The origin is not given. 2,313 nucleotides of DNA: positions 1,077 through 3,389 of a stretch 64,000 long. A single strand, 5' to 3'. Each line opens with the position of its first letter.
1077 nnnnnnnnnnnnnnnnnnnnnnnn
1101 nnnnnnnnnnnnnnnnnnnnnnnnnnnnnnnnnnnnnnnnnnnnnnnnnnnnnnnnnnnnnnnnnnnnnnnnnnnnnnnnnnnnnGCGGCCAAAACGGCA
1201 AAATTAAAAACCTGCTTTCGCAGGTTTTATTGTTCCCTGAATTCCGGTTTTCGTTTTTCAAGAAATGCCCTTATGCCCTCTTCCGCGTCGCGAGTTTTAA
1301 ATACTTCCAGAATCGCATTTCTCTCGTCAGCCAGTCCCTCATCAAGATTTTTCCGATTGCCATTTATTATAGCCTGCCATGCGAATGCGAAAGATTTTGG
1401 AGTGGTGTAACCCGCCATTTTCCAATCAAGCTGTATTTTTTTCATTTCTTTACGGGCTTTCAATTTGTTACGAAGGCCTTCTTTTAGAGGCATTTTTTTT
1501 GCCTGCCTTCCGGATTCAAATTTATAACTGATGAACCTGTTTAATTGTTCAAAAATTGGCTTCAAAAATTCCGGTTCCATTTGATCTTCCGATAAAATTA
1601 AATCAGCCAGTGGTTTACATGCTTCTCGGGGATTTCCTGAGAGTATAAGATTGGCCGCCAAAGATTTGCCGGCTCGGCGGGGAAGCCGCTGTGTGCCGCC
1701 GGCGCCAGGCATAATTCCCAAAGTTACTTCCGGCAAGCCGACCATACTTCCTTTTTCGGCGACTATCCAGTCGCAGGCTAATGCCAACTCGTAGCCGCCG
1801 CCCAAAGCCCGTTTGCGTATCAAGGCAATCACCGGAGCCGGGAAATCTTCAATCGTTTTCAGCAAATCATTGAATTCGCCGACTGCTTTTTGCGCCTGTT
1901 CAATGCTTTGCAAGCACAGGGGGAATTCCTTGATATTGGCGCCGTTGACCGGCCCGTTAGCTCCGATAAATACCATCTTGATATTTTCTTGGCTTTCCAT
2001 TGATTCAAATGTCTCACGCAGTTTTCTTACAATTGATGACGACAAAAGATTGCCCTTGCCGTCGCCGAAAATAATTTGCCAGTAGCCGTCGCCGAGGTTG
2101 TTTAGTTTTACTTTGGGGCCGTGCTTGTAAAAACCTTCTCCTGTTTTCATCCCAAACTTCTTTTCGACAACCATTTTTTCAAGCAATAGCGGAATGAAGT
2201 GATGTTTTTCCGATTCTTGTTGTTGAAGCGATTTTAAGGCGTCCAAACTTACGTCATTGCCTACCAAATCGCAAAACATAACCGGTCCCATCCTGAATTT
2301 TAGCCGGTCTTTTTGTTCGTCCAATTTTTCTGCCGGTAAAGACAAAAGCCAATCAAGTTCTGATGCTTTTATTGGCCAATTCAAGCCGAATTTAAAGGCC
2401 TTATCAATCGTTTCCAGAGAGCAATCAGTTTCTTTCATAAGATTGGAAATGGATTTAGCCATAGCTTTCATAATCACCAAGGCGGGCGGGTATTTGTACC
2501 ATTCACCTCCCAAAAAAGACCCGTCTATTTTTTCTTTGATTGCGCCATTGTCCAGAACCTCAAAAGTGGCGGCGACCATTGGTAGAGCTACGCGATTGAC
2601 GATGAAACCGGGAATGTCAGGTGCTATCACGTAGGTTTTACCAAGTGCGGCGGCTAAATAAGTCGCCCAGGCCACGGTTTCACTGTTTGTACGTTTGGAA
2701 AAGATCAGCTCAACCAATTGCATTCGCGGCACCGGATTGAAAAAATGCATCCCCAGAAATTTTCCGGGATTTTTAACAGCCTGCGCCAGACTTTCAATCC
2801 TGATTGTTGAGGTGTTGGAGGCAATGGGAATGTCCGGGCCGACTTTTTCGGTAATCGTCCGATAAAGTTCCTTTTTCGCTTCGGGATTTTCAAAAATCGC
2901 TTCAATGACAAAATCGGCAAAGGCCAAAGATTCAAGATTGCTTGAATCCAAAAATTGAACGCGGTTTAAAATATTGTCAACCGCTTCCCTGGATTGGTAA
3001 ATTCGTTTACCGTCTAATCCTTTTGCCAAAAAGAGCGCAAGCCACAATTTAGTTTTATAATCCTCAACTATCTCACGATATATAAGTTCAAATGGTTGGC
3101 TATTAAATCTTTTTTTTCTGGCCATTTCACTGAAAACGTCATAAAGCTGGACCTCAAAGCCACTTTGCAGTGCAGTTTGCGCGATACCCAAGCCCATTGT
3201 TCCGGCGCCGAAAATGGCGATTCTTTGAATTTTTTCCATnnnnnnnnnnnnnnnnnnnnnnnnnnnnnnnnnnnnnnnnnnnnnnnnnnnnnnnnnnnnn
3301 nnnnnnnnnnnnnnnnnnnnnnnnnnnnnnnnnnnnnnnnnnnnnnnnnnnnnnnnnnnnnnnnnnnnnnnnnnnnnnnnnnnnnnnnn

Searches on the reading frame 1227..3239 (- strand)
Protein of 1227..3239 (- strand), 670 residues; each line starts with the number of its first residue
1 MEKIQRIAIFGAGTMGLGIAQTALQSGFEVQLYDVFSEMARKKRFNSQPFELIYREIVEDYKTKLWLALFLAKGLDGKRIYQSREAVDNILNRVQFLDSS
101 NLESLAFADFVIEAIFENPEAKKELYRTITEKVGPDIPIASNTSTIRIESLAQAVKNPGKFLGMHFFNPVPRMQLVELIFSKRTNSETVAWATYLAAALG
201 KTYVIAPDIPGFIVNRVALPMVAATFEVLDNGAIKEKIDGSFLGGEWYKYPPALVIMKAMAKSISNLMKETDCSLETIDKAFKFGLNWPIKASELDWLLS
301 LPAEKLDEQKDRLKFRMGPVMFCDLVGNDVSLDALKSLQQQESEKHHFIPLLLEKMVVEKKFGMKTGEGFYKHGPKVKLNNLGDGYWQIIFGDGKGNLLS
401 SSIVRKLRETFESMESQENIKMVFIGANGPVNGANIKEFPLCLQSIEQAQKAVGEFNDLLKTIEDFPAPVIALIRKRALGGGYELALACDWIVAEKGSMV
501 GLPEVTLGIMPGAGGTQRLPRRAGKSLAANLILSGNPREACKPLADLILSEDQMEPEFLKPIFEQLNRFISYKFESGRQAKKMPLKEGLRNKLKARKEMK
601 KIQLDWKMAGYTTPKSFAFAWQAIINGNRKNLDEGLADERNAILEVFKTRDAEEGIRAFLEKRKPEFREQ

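Call 64: search_protein_families(library=pfam, proteins=[window:1227-3239:-], max_evalue=0.0001)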
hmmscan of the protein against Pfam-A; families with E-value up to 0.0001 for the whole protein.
window:1227-3239:- (670 aa): 4 families
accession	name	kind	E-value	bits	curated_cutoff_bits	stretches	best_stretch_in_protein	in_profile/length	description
PF02737.24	3HCDH_N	-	3e-43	148.3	22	1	7-206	2-177/180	3-hydroxyacyl-CoA dehydrogenase, NAD binding domain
PF00378.25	ECH_1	-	7.5e-30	104.5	27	1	395-598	16-222/251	Enoyl-CoA hydratase/isomerase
PF00725.27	3HCDH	-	2.2e-19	70.2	22.1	1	304-372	27-96/97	3-hydroxyacyl-CoA dehydrogenase, C-terminal domain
PF16113.10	ECH_2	-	7e-19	68.9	27.2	1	397-536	13-155/335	Enoyl-CoA hydratase/isomerase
